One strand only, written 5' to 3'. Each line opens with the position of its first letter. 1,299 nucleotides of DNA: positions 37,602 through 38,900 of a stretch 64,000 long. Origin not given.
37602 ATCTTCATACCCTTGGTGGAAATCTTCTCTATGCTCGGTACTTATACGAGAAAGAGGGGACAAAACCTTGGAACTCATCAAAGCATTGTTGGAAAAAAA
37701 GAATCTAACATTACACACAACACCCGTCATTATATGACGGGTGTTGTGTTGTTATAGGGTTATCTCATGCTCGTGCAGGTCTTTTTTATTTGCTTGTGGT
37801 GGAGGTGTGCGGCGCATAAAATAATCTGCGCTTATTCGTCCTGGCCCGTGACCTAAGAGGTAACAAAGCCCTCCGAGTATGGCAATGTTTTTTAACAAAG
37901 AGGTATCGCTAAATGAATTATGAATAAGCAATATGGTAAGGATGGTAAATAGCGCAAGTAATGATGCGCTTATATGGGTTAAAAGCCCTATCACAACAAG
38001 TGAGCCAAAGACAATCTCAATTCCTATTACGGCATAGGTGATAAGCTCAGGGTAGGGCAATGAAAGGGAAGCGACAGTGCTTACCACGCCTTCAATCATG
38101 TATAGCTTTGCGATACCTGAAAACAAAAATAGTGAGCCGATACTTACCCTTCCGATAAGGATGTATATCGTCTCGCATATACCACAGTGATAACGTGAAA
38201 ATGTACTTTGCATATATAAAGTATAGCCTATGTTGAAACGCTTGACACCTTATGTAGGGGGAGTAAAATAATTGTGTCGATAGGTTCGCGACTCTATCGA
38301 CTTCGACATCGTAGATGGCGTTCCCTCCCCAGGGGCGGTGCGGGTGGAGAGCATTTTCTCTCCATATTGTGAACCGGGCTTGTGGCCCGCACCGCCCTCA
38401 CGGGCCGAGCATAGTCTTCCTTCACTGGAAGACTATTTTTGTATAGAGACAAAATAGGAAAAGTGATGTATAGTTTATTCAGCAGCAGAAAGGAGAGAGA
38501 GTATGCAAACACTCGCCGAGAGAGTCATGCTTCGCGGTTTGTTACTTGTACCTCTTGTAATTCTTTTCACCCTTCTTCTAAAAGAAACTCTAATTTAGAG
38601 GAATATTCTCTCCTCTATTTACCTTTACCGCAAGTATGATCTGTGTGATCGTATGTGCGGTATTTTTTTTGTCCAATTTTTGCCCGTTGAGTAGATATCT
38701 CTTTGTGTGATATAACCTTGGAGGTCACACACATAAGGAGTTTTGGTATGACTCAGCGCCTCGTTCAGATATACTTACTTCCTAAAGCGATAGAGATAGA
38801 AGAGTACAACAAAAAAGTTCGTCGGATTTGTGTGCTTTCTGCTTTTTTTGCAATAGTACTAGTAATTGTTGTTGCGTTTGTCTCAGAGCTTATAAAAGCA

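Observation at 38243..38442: Compact promoter-to-terminator structured RNA of unknown class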

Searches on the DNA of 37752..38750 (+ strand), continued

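Call 40: search_with_rna_model(model_id=R1, sources=[L129, L131], max_evalue=10, filters=off, show_alignments=2)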
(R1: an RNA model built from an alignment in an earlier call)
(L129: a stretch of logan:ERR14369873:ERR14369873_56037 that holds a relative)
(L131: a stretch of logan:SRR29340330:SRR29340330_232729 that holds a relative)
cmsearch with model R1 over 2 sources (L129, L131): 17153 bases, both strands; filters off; matches with E-value up to 10: 29.
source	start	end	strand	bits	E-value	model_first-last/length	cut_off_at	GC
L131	4147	4227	-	7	1.1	1-167/167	no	0.48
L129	978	1056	-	6.6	1.4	1-167/167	no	0.34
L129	4791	4907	+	6.5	1.5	1-167/167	no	0.38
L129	2050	2136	+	6.1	1.8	1-167/167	no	0.45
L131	5597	5688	+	6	1.9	1-167/167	no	0.45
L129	10884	10943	+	6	1.9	1-167/167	no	0.42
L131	2285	2361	+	5.8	2.2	1-167/167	no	0.32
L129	7985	8102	-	5.6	2.4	1-167/167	no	0.36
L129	2920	3064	-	4.9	3.5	1-167/167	no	0.45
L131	3811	3950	-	4.9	3.6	1-167/167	no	0.39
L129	10013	10129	-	4.9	3.7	1-167/167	no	0.38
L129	3651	3749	+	4.8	3.8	1-167/167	no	0.4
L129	2729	2857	-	4.8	3.8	1-167/167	no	0.45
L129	1993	2076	-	4.3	5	1-167/167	no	0.39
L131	5226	5295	-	4.3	5.1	1-167/167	no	0.36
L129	4073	4139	-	4.3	5.1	1-167/167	no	0.37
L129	1428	1505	-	4.2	5.4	1-167/167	no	0.41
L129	6628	6707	+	4.1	5.8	1-167/167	no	0.4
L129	10906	10957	-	3.9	6.6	1-167/167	no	0.44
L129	4601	4696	+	3.7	7.1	1-167/167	no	0.44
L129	5189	5250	+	3.6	7.5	1-167/167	no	0.4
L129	1846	1923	-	3.6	7.7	1-167/167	no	0.44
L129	3834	3916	+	3.6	7.7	1-167/167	no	0.35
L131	4683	4782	+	3.5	7.9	1-167/167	no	0.34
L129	110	218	-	3.5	8.2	1-167/167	no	0.42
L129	9003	9105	-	3.3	8.9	1-167/167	no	0.32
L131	3690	3711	-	3.3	8.9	1-167/167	no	0.27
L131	1870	1950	+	3.2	9.7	1-167/167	no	0.52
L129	6954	7112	-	3.1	9.9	1-167/167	no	0.36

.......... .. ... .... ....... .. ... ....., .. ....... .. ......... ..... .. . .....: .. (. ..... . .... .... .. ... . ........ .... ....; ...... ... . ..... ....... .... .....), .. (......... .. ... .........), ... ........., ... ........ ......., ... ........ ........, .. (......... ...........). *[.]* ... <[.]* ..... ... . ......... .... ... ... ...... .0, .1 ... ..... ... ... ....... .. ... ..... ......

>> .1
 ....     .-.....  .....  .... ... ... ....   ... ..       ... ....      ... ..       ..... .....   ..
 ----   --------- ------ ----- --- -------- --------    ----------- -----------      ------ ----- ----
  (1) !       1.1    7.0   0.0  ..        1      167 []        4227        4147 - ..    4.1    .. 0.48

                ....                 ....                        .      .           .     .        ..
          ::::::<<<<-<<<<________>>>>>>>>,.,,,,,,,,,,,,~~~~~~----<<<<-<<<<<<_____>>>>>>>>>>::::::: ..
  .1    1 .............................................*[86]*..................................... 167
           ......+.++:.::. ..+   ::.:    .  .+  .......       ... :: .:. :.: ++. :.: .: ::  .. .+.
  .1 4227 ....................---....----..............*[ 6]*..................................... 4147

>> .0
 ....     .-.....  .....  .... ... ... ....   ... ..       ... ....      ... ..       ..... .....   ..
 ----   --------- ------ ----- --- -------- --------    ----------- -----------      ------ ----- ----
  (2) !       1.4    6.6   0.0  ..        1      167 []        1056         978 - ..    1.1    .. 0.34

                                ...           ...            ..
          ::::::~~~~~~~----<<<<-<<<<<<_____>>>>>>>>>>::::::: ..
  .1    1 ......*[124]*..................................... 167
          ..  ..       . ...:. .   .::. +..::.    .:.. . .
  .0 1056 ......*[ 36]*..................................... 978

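Call 42: search_with_rna_model(model_id=R1, sources=[window, L003, L009, L001, L005, L007], max_evalue=1e-10, make_alignment=true)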
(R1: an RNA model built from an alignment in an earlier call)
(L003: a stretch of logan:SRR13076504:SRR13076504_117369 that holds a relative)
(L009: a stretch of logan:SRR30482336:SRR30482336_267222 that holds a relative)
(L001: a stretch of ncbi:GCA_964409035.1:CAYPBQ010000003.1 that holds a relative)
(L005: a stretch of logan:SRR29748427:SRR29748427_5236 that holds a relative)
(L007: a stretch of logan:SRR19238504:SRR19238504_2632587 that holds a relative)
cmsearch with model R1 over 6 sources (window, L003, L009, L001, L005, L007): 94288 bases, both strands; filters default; matches with E-value up to 1e-10: 6.
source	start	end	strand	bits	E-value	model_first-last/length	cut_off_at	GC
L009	371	542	-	166.8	1.4e-39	1-167/167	no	0.57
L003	1045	1210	-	163.8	7.4e-39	1-167/167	no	0.57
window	38270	38442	+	146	2e-34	1-167/167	no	0.55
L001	5669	5831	-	144.8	3.8e-34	1-167/167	no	0.59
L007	487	668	-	106.7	1.1e-24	1-167/167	no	0.55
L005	5761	5943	-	99.3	7.5e-23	1-167/167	no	0.62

Alignment A4: 6 matches aligned to the model, 204 columns, each read 5' to 3' on its own strand. Consensus structure (alignment columns), stored with it:
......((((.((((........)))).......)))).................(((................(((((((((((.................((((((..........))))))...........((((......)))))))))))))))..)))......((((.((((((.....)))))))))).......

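Call 47: search_with_rna_model(model_id=R1, sources=[L132, L133, L134, L135, L136, L137, L138, L139, L140, L141, L142, L143, L144, L145, L146, L147, L148, L149], max_evalue=0.1)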
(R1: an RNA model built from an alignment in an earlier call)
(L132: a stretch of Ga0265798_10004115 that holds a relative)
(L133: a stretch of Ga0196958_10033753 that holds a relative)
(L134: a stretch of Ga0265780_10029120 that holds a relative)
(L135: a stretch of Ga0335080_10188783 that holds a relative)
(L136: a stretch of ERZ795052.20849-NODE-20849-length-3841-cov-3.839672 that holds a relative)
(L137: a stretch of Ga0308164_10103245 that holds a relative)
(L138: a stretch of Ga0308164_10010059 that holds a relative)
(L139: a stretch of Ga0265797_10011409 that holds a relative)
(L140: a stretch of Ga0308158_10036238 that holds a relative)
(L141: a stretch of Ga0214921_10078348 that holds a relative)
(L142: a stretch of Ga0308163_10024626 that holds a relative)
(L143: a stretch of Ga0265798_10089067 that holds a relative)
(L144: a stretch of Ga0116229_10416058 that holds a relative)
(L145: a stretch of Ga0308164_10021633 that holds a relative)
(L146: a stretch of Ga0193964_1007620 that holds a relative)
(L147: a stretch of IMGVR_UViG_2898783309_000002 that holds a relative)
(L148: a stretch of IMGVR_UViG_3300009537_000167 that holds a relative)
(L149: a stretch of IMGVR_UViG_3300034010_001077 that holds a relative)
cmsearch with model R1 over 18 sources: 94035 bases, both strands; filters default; matches with E-value up to 0.1: 2.
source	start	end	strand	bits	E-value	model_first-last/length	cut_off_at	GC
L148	10750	10820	-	15.8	0.038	58-122/167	no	0.62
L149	9367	9435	+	15.7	0.041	58-122/167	no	0.7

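Call 54: search_rna_families(sources=[L007, L009, L005, L003], threshold=evalue, max_evalue=5)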
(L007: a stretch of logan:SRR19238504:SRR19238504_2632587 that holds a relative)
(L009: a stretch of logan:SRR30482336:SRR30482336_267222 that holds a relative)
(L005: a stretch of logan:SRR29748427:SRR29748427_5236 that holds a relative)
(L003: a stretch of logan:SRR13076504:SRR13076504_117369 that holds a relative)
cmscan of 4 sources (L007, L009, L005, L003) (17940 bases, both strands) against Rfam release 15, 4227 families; matches with E-value up to 5: 33.
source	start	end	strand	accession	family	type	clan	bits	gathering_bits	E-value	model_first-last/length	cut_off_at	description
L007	1097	1220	+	RF01606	plasmodium_snoR31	Gene; snRNA; snoRNA; HACA-box;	-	37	60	0.055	1-145/145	no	small nucleolar RNA snoR31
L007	1175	1236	-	RF02495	ohsC_RNA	Gene; antitoxin;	-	31.9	50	0.19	1-77/77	no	Oppression of Hydrophobic ORF by sRNA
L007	1173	1241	-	RF00506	Thr_leader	Cis-reg; leader;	-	31.6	55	0.016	1-118/118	no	Threonine operon leader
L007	1147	1275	+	RF01770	rimP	Cis-reg; leader;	-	31.4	47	0.11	1-102/102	no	Gammaprotebacteria rimP leader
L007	1147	1211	+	RF00506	Thr_leader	Cis-reg; leader;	-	30.9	55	0.023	1-118/118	no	Threonine operon leader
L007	1105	1223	+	RF00265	SNORA69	Gene; snRNA; snoRNA; HACA-box;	-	30.2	47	0.082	1-132/132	no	Small nucleolar RNA SNORA69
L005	6431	6522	-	RF01770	rimP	Cis-reg; leader;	-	29.7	47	0.25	1-102/102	no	Gammaprotebacteria rimP leader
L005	6458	6526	-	RF01772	rnk_pseudo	Cis-reg; leader;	-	28.5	55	0.27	1-108/108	no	Pseudomonas rnk leader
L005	6460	6520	-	RF02495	ohsC_RNA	Gene; antitoxin;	-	28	50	1.2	1-77/77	no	Oppression of Hydrophobic ORF by sRNA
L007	1147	1213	+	RF02074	STnc240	Gene; sRNA;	-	27.9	55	1.6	1-77/77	no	Enterobacterial sRNA STnc240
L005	560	638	-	RF01054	preQ1-II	Cis-reg; riboswitch;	-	26.5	47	0.89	1-99/99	no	PreQ1-II (pre queuosine) riboswitch aptamer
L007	1171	1252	-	RF02075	STnc230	Gene; sRNA;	-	26.3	50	3.9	1-83/83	no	Enterobacterial sRNA STnc230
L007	1172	1246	-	RF02074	STnc240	Gene; sRNA;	-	26.1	55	3.9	1-77/77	no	Enterobacterial sRNA STnc240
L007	1171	1213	+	RF04157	MIR9486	Gene; miRNA;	-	25.2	100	0.26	1-119/119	no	MIR9486 microRNA precursor family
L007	1169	1278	-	RF00558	L20_leader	Cis-reg; leader;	-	25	58.7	0.35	1-127/127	no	Ribosomal protein L20 leader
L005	4378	4456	-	RF01859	Phe_leader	Cis-reg; leader;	-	25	55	2.2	1-125/125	no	Phenylalanine leader peptide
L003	1703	1789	-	RF01455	DPB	Cis-reg;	-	24.8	40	3.6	1-86/86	no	Stem loopII regulatory element in POLB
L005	6461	6527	-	RF02083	OrzO-P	Gene; antitoxin;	-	24.4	60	4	1-76/76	no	OrzO-P RNA antitoxin family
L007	1069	1223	+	RF03532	SQ2397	Cis-reg;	-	24.1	100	1.5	1-243/243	no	Cis-regulator of HTH transcription factor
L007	1102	1210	+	RF01408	sraL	Gene; sRNA;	-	23.7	39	0.11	1-142/142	no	sraL Hfq binding RNA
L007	1174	1230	-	RF01859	Phe_leader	Cis-reg; leader;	-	23.7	55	4.2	1-125/125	no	Phenylalanine leader peptide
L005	6437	6497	+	RF01772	rnk_pseudo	Cis-reg; leader;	-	23.7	55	3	1-108/108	no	Pseudomonas rnk leader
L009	1058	1099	+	RF04157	MIR9486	Gene; miRNA;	-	22.6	100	1.3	1-119/119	no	MIR9486 microRNA precursor family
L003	4819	4894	-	RF00314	snoZ182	Gene; snRNA; snoRNA; CD-box;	-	22.1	80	3.5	1-92/92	no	Small nucleolar RNA Z182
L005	4382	4463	-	RF04180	BTnc231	Gene; sRNA;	-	21.9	80.4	1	1-154/154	no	Bacteroides sRNA BTnc231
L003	200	255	+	RF04156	MIR2670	Gene; miRNA;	-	21.9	117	0.74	1-200/200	no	MIR2670 microRNA precursor family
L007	1166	1219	+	RF04128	MIR8562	Gene; miRNA;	-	21.7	211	3.2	1-242/242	no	MIR8562 microRNA precursor family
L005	6460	6494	+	RF00506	Thr_leader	Cis-reg; leader;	-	21.7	55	3.4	80-116/118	no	Threonine operon leader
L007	1175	1293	-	RF01408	sraL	Gene; sRNA;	-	21.6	39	0.38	1-142/142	no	sraL Hfq binding RNA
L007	1121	1225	-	RF00021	Spot_42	Gene; sRNA;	-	20.7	80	4.7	1-115/115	no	Spot 42 RNA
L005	6461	6522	-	RF00512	Leu_leader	Cis-reg; leader;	-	19.9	50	4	1-148/148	no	Leucine operon leader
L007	1088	1278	+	RF01407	STnc560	Gene; sRNA;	-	18.8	55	3.6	1-214/214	no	STnc560 Hfq binding RNA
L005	6432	6490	+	RF00624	P9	Gene;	-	18.7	43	4.8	1-74/74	no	Pseudomonas sRNA P9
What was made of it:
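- Closest known: Trans-encoded type I antitoxin sRNAs. Different: Rfam ohsC and OrzO-P matches in the loci are sub-threshold and fall on an unrelated terminator, not on this RNA (call 54).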
